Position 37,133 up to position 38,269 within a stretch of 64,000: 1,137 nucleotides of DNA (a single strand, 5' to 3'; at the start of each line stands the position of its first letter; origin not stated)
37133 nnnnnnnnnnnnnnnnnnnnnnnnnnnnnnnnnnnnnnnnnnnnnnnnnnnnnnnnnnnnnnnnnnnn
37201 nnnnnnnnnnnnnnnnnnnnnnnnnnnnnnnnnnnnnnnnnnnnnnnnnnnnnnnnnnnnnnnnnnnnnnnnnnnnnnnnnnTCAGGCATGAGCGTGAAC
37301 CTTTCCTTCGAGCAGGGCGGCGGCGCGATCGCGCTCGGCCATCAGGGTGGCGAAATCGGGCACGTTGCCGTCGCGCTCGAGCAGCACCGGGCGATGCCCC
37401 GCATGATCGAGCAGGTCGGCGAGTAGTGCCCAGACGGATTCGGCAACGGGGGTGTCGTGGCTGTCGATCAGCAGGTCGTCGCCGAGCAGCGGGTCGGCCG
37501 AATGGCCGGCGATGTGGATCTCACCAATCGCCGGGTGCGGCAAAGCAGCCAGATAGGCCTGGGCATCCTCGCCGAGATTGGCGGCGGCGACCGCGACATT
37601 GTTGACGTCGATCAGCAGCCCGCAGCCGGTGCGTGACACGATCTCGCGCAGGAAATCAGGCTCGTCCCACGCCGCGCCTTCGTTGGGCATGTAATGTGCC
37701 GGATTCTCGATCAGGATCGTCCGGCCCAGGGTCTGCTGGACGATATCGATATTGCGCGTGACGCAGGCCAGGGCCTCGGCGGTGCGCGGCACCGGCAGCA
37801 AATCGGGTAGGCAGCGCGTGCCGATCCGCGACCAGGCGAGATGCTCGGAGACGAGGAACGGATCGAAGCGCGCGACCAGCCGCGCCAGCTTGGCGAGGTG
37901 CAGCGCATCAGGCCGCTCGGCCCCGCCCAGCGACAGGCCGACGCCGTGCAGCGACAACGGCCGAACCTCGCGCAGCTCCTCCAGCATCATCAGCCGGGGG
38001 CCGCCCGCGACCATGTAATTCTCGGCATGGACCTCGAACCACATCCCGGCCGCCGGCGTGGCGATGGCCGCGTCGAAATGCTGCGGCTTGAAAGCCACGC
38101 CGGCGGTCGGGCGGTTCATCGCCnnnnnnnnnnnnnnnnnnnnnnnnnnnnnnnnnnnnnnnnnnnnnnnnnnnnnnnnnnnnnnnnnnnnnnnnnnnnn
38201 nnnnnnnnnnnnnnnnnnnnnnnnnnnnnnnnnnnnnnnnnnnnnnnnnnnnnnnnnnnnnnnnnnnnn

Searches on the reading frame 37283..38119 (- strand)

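Call 32: search_protein_families(library=pfam, proteins=[window:37283-38119:-], max_evalue=0.01)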
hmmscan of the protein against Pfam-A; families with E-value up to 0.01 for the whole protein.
window:37283-38119:- (278 aa): 1 family
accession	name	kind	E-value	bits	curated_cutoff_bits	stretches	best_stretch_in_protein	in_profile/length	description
PF05114.20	MbnB_TglH_ChrH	-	9.4e-92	307.4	25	1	6-270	2-262/263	RiPP precursor modification enzyme MbnB/TglH/ChrH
